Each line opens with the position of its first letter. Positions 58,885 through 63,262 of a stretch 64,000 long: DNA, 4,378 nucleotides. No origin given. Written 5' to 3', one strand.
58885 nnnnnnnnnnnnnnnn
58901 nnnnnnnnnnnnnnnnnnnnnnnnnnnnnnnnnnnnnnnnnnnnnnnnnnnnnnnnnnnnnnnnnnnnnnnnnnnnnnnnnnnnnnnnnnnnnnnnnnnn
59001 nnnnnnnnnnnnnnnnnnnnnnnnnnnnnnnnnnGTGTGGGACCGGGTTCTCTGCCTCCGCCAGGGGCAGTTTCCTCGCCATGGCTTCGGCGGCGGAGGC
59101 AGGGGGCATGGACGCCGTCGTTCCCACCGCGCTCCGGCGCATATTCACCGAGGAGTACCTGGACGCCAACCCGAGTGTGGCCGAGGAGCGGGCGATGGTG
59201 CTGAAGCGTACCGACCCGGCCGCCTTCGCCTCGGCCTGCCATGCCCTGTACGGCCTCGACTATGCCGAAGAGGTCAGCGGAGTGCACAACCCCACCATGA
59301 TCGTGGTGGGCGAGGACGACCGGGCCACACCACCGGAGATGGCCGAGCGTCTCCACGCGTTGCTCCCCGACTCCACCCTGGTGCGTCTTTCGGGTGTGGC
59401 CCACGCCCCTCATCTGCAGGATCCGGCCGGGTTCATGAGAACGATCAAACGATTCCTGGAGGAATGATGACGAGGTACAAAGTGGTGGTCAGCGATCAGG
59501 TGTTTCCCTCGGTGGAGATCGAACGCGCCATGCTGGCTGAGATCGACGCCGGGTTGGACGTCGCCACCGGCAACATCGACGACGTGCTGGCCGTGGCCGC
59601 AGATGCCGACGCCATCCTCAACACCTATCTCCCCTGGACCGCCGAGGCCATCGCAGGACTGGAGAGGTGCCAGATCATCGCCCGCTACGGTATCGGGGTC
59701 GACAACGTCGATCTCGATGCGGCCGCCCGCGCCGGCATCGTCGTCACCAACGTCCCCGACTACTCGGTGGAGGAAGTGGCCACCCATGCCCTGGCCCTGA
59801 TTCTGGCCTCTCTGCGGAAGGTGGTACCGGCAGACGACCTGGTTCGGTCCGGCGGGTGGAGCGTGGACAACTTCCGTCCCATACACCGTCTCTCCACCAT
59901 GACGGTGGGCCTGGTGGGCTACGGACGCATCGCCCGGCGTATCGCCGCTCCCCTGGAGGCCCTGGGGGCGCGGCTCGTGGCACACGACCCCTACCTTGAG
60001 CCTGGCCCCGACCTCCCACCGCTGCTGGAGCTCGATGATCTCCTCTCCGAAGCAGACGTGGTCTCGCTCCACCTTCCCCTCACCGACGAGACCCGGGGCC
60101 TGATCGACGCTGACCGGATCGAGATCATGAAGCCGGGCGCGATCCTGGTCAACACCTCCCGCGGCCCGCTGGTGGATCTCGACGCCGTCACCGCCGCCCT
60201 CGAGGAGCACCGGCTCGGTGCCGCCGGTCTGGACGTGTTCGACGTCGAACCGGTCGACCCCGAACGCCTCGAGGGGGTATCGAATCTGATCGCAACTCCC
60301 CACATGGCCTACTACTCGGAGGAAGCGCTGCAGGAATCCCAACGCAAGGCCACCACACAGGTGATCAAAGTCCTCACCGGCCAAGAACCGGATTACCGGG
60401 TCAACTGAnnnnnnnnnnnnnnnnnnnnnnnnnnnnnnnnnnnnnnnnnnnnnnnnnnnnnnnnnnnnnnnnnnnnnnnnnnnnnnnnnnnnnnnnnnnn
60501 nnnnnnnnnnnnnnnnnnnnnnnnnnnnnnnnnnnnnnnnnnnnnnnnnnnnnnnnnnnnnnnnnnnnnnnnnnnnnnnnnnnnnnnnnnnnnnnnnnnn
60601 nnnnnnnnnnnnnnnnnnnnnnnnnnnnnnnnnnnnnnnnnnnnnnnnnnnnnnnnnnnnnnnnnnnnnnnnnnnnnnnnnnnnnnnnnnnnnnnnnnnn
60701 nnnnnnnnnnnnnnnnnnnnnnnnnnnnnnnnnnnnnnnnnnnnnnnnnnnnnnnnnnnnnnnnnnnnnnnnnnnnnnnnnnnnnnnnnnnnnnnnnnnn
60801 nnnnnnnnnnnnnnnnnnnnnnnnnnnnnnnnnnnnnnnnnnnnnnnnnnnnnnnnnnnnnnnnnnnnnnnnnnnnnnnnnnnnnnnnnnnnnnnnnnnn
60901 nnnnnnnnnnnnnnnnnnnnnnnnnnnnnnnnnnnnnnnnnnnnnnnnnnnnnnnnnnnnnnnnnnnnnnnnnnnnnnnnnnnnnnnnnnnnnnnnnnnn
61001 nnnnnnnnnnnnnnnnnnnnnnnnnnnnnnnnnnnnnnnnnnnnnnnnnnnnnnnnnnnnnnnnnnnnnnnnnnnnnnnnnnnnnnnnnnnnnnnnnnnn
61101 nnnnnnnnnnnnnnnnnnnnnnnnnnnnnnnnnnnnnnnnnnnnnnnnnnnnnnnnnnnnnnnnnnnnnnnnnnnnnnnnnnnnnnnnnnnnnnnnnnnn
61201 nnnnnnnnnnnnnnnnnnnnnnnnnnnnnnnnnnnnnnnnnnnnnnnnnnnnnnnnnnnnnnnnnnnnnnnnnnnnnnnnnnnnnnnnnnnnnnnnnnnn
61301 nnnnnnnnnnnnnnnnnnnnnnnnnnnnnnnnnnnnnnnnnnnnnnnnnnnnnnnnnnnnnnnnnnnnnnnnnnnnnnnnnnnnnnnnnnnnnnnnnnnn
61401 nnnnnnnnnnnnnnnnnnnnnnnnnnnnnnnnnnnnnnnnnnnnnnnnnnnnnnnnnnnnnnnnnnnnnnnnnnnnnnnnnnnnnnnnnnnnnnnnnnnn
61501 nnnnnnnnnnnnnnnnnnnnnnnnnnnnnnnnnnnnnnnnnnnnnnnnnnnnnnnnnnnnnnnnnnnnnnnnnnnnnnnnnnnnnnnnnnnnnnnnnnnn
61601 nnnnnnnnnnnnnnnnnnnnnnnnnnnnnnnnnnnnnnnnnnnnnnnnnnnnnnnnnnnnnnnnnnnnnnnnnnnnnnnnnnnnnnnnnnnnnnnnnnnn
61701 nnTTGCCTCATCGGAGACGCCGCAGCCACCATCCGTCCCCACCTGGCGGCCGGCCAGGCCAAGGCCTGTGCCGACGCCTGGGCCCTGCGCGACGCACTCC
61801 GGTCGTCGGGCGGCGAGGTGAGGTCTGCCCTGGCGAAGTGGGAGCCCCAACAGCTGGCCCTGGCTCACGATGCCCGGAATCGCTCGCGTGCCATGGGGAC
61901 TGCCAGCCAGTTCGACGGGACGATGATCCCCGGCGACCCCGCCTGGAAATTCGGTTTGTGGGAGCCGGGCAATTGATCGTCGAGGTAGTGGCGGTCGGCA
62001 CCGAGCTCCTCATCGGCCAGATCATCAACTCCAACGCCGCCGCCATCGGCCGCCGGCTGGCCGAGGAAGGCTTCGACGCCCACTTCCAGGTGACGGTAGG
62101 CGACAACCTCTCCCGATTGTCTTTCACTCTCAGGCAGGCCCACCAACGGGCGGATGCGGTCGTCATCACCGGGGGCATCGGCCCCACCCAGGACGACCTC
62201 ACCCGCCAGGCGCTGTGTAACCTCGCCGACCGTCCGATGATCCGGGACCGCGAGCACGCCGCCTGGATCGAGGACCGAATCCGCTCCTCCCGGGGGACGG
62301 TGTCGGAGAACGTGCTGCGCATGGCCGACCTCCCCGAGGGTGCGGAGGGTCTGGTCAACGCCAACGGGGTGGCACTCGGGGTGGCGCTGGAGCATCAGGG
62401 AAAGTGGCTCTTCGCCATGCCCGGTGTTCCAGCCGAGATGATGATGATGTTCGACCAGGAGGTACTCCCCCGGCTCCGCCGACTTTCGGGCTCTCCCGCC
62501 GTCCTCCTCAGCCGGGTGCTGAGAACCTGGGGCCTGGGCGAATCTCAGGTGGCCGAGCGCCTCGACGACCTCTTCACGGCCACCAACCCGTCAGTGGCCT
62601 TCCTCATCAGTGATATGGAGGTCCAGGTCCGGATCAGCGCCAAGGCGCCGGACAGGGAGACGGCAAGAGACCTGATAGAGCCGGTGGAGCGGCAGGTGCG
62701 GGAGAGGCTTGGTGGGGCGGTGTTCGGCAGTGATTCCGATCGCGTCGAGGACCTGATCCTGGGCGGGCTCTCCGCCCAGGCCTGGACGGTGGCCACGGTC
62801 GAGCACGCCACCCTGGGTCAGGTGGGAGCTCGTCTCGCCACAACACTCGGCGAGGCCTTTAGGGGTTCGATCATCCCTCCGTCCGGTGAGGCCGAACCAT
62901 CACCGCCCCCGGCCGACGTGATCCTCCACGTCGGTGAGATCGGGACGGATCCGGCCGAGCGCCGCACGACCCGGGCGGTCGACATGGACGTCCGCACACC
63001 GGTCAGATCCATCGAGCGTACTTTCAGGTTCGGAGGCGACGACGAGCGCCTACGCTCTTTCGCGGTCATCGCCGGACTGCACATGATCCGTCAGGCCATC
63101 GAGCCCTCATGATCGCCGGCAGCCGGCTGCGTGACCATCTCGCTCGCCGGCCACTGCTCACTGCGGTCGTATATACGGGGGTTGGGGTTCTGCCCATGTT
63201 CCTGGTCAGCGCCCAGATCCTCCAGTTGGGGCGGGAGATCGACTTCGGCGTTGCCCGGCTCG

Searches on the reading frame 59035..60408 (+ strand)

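Call 33: search_protein_families(library=pfam, max_evalue=0.001, proteins=[window:59035-60408:+])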
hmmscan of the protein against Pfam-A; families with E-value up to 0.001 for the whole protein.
window:59035-60408:+ (457 aa): 2 families
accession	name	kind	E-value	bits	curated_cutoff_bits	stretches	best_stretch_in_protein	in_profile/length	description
PF02826.25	2-Hacid_dh_C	-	9.5e-52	175.4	25.1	1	253-425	1-178/178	D-isomer specific 2-hydroxyacid dehydrogenase, NAD binding domain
PF00389.36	2-Hacid_dh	-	8.7e-24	84.1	24.6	1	180-457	28-134/134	D-isomer specific 2-hydroxyacid dehydrogenase, catalytic domain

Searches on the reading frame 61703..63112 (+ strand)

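Call 33: search_protein_families(library=pfam, max_evalue=0.001, proteins=[window:61703-63112:+])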
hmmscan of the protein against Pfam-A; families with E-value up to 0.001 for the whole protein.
window:61703-63112:+ (469 aa): 2 families
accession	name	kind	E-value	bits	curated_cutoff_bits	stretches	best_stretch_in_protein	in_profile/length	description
PF00994.29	MoCF_biosynth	-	1.1e-31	109.9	26.6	1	94-259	1-143/144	Probable molybdopterin binding domain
PF18146.6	CinA_KH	-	7.2e-27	93.7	27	1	270-342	1-73/73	Damage-inducible protein CinA KH domain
